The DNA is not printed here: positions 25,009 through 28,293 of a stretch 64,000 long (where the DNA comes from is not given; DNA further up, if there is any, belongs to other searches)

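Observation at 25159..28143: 994-aa single-gene conflict system: Zn-ribbon + archaeo-eukaryotic primase + DExH helicase + PLD nuclease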

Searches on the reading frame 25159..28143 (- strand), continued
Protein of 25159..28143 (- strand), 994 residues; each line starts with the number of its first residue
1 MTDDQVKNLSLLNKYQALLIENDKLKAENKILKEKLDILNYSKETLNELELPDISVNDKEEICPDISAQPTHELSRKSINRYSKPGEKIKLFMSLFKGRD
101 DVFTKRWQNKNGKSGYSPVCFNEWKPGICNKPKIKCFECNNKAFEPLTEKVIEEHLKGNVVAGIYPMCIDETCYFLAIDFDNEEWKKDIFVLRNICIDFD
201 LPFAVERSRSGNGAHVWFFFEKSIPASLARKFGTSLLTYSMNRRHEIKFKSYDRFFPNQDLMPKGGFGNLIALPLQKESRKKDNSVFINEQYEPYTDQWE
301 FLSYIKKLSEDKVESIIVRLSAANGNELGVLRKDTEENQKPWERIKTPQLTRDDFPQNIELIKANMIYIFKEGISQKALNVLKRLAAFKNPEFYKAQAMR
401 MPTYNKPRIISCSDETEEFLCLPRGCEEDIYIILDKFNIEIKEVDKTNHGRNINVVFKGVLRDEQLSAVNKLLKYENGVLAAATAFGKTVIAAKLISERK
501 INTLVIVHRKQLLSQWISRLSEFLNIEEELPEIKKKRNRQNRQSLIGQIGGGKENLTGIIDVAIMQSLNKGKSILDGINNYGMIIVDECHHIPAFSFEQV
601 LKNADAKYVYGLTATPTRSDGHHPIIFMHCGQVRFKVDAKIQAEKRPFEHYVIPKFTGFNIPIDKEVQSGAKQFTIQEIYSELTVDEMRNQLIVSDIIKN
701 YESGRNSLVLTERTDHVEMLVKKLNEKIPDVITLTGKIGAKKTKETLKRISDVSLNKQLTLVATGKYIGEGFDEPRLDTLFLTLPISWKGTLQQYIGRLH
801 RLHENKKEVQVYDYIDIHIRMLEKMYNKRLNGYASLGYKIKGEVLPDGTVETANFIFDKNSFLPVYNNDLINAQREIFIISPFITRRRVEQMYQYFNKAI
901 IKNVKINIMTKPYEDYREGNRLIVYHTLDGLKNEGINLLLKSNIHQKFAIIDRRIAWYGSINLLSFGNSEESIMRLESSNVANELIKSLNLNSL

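Call 14: find_homologous_proteins(query=window:25159-28143:-, max_evalue=0.00001)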
Query window:25159-28143:- (994 aa): 8000 proteins with E <= 0.00001 among 8000 candidates; the best 120 are listed.
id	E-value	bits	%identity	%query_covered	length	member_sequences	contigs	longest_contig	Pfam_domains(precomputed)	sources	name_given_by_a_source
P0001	0.0e+0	1726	76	100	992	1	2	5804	PF00270.36,PF22548.3,PF13091.13,PF04851.22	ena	-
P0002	0.0e+0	1674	73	100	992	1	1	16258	PF00270.36,PF22548.3,PF13091.13,PF04851.22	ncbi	ncbi:MAG: TOTE conflict system archaeo-eukaryotic primase domain-containing protein [Ignavibacteriac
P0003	0.0e+0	1672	73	100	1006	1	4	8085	PF00270.36,PF22548.3,PF13091.13,PF04851.22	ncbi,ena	-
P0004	0.0e+0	1653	72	100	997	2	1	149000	PF00270.36,PF22548.3,PF13091.13,PF04851.22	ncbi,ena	-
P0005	0.0e+0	1648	72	100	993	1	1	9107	PF00270.36,PF22548.3,PF13091.13,PF04851.22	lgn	-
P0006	0.0e+0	1646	72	99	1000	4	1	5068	PF00270.36,PF22548.3,PF13091.13,PF04851.22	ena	-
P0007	0.0e+0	1639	71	100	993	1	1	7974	PF00270.36,PF22548.3,PF13091.13,PF04851.22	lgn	-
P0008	0.0e+0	1639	72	100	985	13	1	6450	PF00270.36,PF22548.3,PF13091.13,PF04851.22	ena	-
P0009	0.0e+0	1634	72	100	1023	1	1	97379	PF00270.36,PF22548.3,PF13091.13,PF00271.38,PF04851.22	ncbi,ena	-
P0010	0.0e+0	1633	71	100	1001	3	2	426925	PF00270.36,PF22548.3,PF13091.13,PF04851.22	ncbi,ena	-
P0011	0.0e+0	1557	68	99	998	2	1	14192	PF00270.36,PF22548.3,PF13091.13,PF04851.22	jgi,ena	-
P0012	0.0e+0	1510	65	99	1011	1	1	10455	PF00270.36,PF22548.3,PF13091.13,PF04851.22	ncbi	ncbi:MAG: DEAD/DEAH box helicase family protein [Bacteroidota bacterium]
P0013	0.0e+0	1501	67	99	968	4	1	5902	PF00270.36,PF22548.3,PF13091.13,PF04851.22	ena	-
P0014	0.0e+0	1498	66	99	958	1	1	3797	PF00270.36,PF22548.3,PF13091.13,PF00271.38,PF04851.22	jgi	-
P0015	0.0e+0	1496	66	100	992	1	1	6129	PF00270.36,PF22548.3,PF13091.13,PF04851.22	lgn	-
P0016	0.0e+0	1495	66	100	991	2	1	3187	PF00270.36,PF22548.3,PF13091.13,PF04851.22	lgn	-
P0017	0.0e+0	1494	65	99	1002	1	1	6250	PF00270.36,PF22548.3,PF13091.13,PF00271.38,PF04851.22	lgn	-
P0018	0.0e+0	1489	66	98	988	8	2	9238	PF00270.36,PF22548.3,PF13091.13,PF00271.38,PF04851.22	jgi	jgi:superfamily II DNA or RNA helicase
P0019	0.0e+0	1487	64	100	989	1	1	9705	PF00270.36,PF22548.3,PF13091.13,PF04851.22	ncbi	-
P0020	0.0e+0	1477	74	86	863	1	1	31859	PF00270.36,PF22548.3,PF13091.13,PF04851.22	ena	-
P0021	0.0e+0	1472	64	99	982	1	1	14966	PF00270.36,PF22548.3,PF13091.13,PF00271.38,PF04851.22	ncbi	ncbi:MAG: DEAD/DEAH box helicase family protein [Bacillota bacterium]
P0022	0.0e+0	1468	64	99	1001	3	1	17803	PF00270.36,PF22548.3,PF13091.13,PF04851.22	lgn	-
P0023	0.0e+0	1467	63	100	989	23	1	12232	PF00270.36,PF22548.3,PF13091.13,PF04851.22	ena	-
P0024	0.0e+0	1467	63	100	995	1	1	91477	PF00270.36,PF22548.3,PF13091.13,PF00271.38,PF04851.22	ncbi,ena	-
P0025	0.0e+0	1466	65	99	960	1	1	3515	PF00270.36,PF22548.3,PF13091.13,PF00271.38,PF04851.22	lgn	-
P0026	0.0e+0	1455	63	100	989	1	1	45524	PF00270.36,PF22548.3,PF13091.13,PF04851.22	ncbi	-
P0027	0.0e+0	1453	63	100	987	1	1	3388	PF00270.36,PF22548.3,PF13091.13,PF04851.22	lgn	-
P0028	0.0e+0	1449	63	100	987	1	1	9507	PF00270.36,PF22548.3,PF13091.13,PF04851.22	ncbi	-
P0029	0.0e+0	1440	64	100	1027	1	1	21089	PF00270.36,PF22548.3,PF13091.13,PF04851.22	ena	-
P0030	0.0e+0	1430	76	83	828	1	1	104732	PF00270.36,PF22548.3,PF13091.13,PF04851.22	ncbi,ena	-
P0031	0.0e+0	1421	65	100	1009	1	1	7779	PF00270.36,PF22548.3,PF13091.13,PF04851.22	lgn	-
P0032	0.0e+0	1421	63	98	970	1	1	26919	PF00270.36,PF00176.30,PF22548.3,PF13091.13,PF00271.38,PF04851.22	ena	-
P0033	0.0e+0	1419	63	98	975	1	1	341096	PF00270.36,PF22548.3,PF13091.13,PF04851.22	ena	-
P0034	0.0e+0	1416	62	99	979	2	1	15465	PF00270.36,PF22548.3,PF13091.13,PF00271.38,PF04851.22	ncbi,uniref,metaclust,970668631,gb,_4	ncbi:hypothetical protein ASZ90_017477 [hydrocarbon metagenome]|uniref:Helicase n=1 Tax=hydrocarbon 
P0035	0.0e+0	1415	63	99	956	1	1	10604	PF00270.36,PF22548.3,PF13091.13,PF00271.38,PF04851.22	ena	-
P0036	0.0e+0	1406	62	99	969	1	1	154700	PF00270.36,PF22548.3,PF13091.13,PF04851.22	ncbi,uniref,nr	ncbi:type III restriction protein res subunit [Candidatus Scalindua japonica]|uniref:Type III restri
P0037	0.0e+0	1404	62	98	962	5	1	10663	PF00270.36,PF22548.3,PF13091.13,PF04851.22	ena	-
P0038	0.0e+0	1404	62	99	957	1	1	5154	PF00270.36,PF02183.24,PF22548.3,PF13091.13,PF00271.38,PF04851.22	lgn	-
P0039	0.0e+0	1399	62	99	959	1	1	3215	PF00270.36,PF22548.3,PF13091.13,PF00271.38,PF04851.22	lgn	-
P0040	0.0e+0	1398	61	98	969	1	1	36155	PF00270.36,PF22548.3,PF13091.13,PF04851.22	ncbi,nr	ncbi:MAG: DEAD/DEAH box helicase family protein [Candidatus Kuenenia sp.]|nr:DEAD/DEAH box helicase 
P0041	0.0e+0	1393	63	98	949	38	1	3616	PF00270.36,PF22548.3,PF13091.13,PF04851.22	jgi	jgi:superfamily II DNA or RNA helicase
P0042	0.0e+0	1392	62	99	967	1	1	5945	PF00270.36,PF22548.3,PF13091.13,PF04851.22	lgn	-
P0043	0.0e+0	1389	62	99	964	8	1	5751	PF00270.36,PF22548.3,PF13091.13,PF04851.22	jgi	jgi:superfamily II DNA or RNA helicase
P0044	0.0e+0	1389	62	98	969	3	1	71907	PF00270.36,PF22548.3,PF13091.13,PF00271.38,PF04851.22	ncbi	-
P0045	0.0e+0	1389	61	98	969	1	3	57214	PF00270.36,PF22548.3,PF13091.13,PF00271.38,PF04851.22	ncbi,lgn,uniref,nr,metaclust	ncbi:MAG: DEAD/DEAH box helicase family protein [Candidatus Scalindua rubra]|uniref:Type III restric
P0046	0.0e+0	1389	62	99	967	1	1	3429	PF00270.36,PF22548.3,PF13091.13,PF04851.22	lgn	-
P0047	0.0e+0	1388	61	99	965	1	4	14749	PF00270.36,PF22548.3,PF13091.13,PF04851.22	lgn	-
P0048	0.0e+0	1386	62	98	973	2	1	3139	PF00270.36,PF00176.30,PF22548.3,PF13091.13,PF00271.38,PF04851.22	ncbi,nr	ncbi:MAG: DEAD/DEAH box helicase family protein [bacterium]|nr:DEAD/DEAH box helicase family protein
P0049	0.0e+0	1386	66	94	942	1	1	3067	PF00270.36,PF22548.3,PF04851.22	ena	-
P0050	0.0e+0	1386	61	99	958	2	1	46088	PF00270.36,PF22548.3,PF13091.13,PF04851.22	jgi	-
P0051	0.0e+0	1384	61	99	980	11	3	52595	PF00270.36,PF22548.3,PF13091.13,PF04851.22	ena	-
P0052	0.0e+0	1383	62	98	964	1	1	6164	PF00270.36,PF22548.3,PF13091.13,PF00271.38,PF04851.22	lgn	-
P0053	0.0e+0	1383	61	99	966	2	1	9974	PF00270.36,PF22548.3,PF13091.13,PF04851.22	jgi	jgi:superfamily II DNA or RNA helicase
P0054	0.0e+0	1382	61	98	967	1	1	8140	PF00270.36,PF22548.3,PF13091.13,PF04851.22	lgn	-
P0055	0.0e+0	1381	62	99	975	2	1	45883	PF00270.36,PF22548.3,PF13091.13,PF04851.22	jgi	jgi:superfamily II DNA or RNA helicase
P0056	0.0e+0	1381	61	99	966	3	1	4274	PF00270.36,PF22548.3,PF13091.13,PF04851.22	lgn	-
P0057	0.0e+0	1380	61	99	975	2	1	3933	PF00270.36,PF22548.3,PF13091.13,PF04851.22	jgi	jgi:superfamily II DNA or RNA helicase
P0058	0.0e+0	1380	61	98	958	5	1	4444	PF00270.36,PF22548.3,PF13091.13,PF00271.38,PF04851.22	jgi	-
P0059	0.0e+0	1379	61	98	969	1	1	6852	PF00270.36,PF00176.30,PF22548.3,PF13091.13,PF04851.22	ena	-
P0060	0.0e+0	1379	62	98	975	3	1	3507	PF00270.36,PF22548.3,PF13091.13,PF04851.22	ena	-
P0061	0.0e+0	1378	62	98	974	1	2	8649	PF00270.36,PF22548.3,PF13091.13,PF00271.38,PF04851.22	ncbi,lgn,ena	-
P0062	0.0e+0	1378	61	99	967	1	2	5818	PF00270.36,PF22548.3,PF13091.13,PF04851.22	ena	-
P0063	0.0e+0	1378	61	99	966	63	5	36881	PF00270.36,PF22548.3,PF13091.13,PF04851.22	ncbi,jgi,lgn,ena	ncbi:MAG: DEAD/DEAH box helicase family protein [Smithella sp.]|jgi:superfamily II DNA or RNA helica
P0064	0.0e+0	1377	62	98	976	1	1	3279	PF00270.36,PF22548.3,PF13091.13,PF00271.38,PF04851.22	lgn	-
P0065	0.0e+0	1375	62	99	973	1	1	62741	PF00270.36,PF22548.3,PF13091.13,PF04851.22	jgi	-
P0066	0.0e+0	1375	61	99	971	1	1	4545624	PF00270.36,PF00176.30,PF22548.3,PF13091.13,PF00271.38,PF04851.22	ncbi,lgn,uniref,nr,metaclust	ncbi:type III restriction protein res subunit [Desulfofarcimen acetoxidans DSM 771]|uniref:Type III 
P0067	0.0e+0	1375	62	98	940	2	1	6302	PF00270.36,PF22548.3,PF13091.13,PF04851.22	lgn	-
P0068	0.0e+0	1374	62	98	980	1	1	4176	PF00270.36,PF22548.3,PF13091.13,PF04851.22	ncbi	-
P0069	0.0e+0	1373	61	98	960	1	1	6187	PF00270.36,PF22548.3,PF13091.13,PF00271.38,PF04851.22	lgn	-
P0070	0.0e+0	1372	60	99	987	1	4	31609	PF00270.36,PF22548.3,PF13091.13,PF04851.22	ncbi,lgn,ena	-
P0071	0.0e+0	1371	62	99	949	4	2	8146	PF00270.36,PF22548.3,PF13091.13,PF04851.22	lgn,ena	-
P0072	0.0e+0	1371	62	99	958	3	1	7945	PF00270.36,PF22548.3,PF13091.13,PF00271.38,PF04851.22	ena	-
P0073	0.0e+0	1369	61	98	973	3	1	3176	PF00270.36,PF00176.30,PF22548.3,PF13091.13,PF00271.38,PF04851.22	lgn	-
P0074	0.0e+0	1368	62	98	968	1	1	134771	PF00270.36,PF00176.30,PF22548.3,PF13091.13,PF00271.38,PF04851.22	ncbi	-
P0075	0.0e+0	1368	62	98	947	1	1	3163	PF00270.36,PF22548.3,PF13091.13,PF04851.22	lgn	-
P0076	0.0e+0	1367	61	98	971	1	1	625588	PF00270.36,PF22548.3,PF13091.13,PF00271.38,PF04851.22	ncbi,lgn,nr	ncbi:MAG: DEAD/DEAH box helicase family protein [Candidatus Brocadiaceae bacterium]|nr:DEAD/DEAH box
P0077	0.0e+0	1365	61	98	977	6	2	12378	PF00270.36,PF00176.30,PF22548.3,PF13091.13,PF04851.22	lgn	-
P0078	0.0e+0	1364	61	99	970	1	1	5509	PF00270.36,PF22548.3,PF13091.13,PF00271.38,PF04851.22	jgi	-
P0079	0.0e+0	1363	61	99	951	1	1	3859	PF00270.36,PF22548.3,PF13091.13,PF04851.22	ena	-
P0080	0.0e+0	1363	60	98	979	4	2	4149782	PF00270.36,PF22548.3,PF13091.13,PF04851.22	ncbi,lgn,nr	ncbi:MAG: DEAD/DEAH box helicase family protein [Candidatus Scalindua sp.]|nr:DEAD/DEAH box helicase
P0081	0.0e+0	1362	60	98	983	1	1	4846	PF00270.36,PF00176.30,PF02183.24,PF22548.3,PF13091.13,PF00271.38,PF04851.22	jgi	jgi:superfamily II DNA or RNA helicase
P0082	0.0e+0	1362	60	98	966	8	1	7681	PF00270.36,PF22548.3,PF13091.13,PF04851.22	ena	-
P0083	0.0e+0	1361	61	98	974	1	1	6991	PF00270.36,PF00176.30,PF22548.3,PF13091.13,PF04851.22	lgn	-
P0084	0.0e+0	1360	61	99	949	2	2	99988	PF00270.36,PF22548.3,PF13091.13,PF04851.22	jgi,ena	jgi:superfamily II DNA or RNA helicase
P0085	0.0e+0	1360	63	92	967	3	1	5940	PF00270.36,PF22548.3,PF13091.13,PF04851.22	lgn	-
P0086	0.0e+0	1360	61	98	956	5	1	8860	PF00270.36,PF22548.3,PF13091.13,PF04851.22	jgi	jgi:superfamily II DNA or RNA helicase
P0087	0.0e+0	1360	60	99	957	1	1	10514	PF00270.36,PF22548.3,PF13091.13,PF04851.22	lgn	-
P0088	0.0e+0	1355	60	99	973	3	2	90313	PF00270.36,PF00176.30,PF22548.3,PF13091.13,PF00271.38,PF04851.22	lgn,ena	-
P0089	0.0e+0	1355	62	99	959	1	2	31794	PF00270.36,PF22548.3,PF13091.13,PF00271.38,PF04851.22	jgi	jgi:superfamily II DNA or RNA helicase/HKD family nuclease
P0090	0.0e+0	1354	60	98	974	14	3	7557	PF00270.36,PF22548.3,PF13091.13,PF04851.22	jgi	jgi:superfamily II DNA or RNA helicase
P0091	0.0e+0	1353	60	98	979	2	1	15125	PF00270.36,PF22548.3,PF13091.13,PF04851.22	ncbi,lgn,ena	-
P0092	0.0e+0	1351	61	98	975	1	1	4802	PF00270.36,PF00176.30,PF22548.3,PF13091.13,PF04851.22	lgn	-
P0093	0.0e+0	1350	60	98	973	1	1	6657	PF00270.36,PF00176.30,PF22548.3,PF13091.13,PF04851.22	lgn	-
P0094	0.0e+0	1350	60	99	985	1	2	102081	PF00270.36,PF00176.30,PF22548.3,PF13091.13,PF00271.38,PF04851.22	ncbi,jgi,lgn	-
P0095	0.0e+0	1349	60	98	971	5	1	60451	PF00270.36,PF22548.3,PF13091.13,PF04851.22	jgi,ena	-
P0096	0.0e+0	1349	61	98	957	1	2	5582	PF00270.36,PF22548.3,PF13091.13,PF18766.8,PF00271.38,PF04851.22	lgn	-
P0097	0.0e+0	1349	60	98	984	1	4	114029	PF00270.36,PF22548.3,PF13091.13,PF00271.38,PF04851.22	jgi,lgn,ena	jgi:superfamily II DNA or RNA helicase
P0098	0.0e+0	1348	60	99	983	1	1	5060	PF00270.36,PF22548.3,PF13091.13,PF04851.22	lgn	-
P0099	0.0e+0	1347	60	99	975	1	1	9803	PF00270.36,PF22548.3,PF13091.13,PF04851.22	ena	-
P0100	0.0e+0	1347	60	99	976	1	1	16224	PF00270.36,PF22548.3,PF13091.13,PF04851.22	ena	-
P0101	0.0e+0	1345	60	98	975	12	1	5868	PF00270.36,PF00176.30,PF22548.3,PF13091.13,PF04851.22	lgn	-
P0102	0.0e+0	1344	60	98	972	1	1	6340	PF00270.36,PF00176.30,PF22548.3,PF13091.13,PF00271.38,PF04851.22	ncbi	ncbi:MAG: DEAD/DEAH box helicase family protein [Thermotaleaceae bacterium]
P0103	0.0e+0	1344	61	98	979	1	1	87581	PF00270.36,PF22548.3,PF13091.13,PF04851.22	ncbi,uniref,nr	ncbi:DEAD/DEAH box helicase family protein [Pelotomaculum isophthalicicum JI]|uniref:DEAD/DEAH box h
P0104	0.0e+0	1343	61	98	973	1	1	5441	PF00270.36,PF22548.3,PF13091.13,PF00271.38,PF04851.22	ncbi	-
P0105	0.0e+0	1343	59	99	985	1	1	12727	PF00270.36,PF00176.30,PF22548.3,PF13091.13,PF04851.22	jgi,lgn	-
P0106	0.0e+0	1342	60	99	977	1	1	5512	PF00270.36,PF22548.3,PF13091.13,PF04851.22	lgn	-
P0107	0.0e+0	1342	60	99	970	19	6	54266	PF00270.36,PF22548.3,PF13091.13,PF04851.22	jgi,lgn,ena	-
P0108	0.0e+0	1342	60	98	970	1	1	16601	PF00270.36,PF00176.30,PF22548.3,PF13091.13,PF04851.22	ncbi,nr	ncbi:MAG: DEAD/DEAH box helicase family protein [Ignavibacteria bacterium]|nr:DEAD/DEAH box helicase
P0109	0.0e+0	1341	61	98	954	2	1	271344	PF00270.36,PF22548.3,PF13091.13,PF04851.22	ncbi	-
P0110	0.0e+0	1341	61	99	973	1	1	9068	PF00270.36,PF22548.3,PF13091.13,PF04851.22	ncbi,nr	ncbi:DEAD/DEAH box helicase family protein [Candidatus Poribacteria bacterium]|nr:DEAD/DEAH box heli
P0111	0.0e+0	1340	59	99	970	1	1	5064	PF00270.36,PF22548.3,PF13091.13,PF04851.22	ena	-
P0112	0.0e+0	1340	59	99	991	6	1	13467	PF00270.36,PF22548.3,PF13091.13,PF00271.38,PF04851.22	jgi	-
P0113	0.0e+0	1339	58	99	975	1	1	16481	PF00270.36,PF00176.30,PF22548.3,PF13091.13,PF00271.38,PF04851.22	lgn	-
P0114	0.0e+0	1338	59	99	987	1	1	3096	PF00270.36,PF22548.3,PF13091.13,PF04851.22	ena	-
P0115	0.0e+0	1338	60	98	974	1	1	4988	PF00270.36,PF22548.3,PF13091.13,PF00271.38,PF04851.22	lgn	-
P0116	0.0e+0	1338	60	99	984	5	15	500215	PF00270.36,PF00176.30,PF22548.3,PF13091.13,PF00271.38,PF04851.22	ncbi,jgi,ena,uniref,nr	ncbi:TOTE conflict system archaeo-eukaryotic primase domain-containing protein [Desulfosporosinus sp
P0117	0.0e+0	1337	59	98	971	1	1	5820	PF00270.36,PF00176.30,PF22548.3,PF13091.13,PF04851.22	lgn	-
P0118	0.0e+0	1333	59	99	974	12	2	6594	PF00270.36,PF22548.3,PF13091.13,PF04851.22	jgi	-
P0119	0.0e+0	1332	59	99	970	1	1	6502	PF00270.36,PF22548.3,PF13091.13,PF04851.22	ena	-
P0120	0.0e+0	1331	59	99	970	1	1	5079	PF00270.36,PF22548.3,PF13091.13,PF04851.22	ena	-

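Call 19: find_encoding_contigs(protein=P0066, flank=10000, max_places=3)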
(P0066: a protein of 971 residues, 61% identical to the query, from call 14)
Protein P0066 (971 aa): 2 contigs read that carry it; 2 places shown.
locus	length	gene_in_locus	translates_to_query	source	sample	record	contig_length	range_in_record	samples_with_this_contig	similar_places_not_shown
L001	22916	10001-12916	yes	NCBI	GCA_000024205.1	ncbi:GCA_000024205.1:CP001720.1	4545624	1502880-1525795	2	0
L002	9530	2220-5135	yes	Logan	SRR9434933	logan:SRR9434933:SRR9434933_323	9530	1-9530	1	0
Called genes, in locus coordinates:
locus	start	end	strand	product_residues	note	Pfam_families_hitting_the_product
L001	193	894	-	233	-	-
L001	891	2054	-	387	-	PF01609:DDE_Tnp_1 (faint)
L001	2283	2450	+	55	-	-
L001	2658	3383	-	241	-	PF00392:GntR, PF07702:UTRA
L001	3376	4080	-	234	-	PF02633:Creatininase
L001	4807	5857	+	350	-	PF13384:HTH_23 (weak), PF13518:HTH_28 (weak), PF13551:HTH_29, PF13565:HTH_32, PF13592:HTH_33, PF13358:DDE_3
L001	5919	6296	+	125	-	-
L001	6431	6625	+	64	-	PF12728:HTH_17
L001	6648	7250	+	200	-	-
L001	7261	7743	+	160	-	PF00589:Phage_integrase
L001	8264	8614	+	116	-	PF13560:HTH_31, PF12844:HTH_19, PF01381:HTH_3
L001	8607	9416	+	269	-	PF06114:Peptidase_M78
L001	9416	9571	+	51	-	-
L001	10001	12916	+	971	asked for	PF22548:AEP-TOTE, PF00176:SNF2-rel_dom (weak), PF00270:DEAD, PF04851:ResIII, PF00271:Helicase_C (weak), PF13091:PLDc_2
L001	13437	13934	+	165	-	PF18306:LDcluster4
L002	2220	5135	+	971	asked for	PF22548:AEP-TOTE, PF00176:SNF2-rel_dom (weak), PF00270:DEAD, PF04851:ResIII, PF00271:Helicase_C (weak), PF13091:PLDc_2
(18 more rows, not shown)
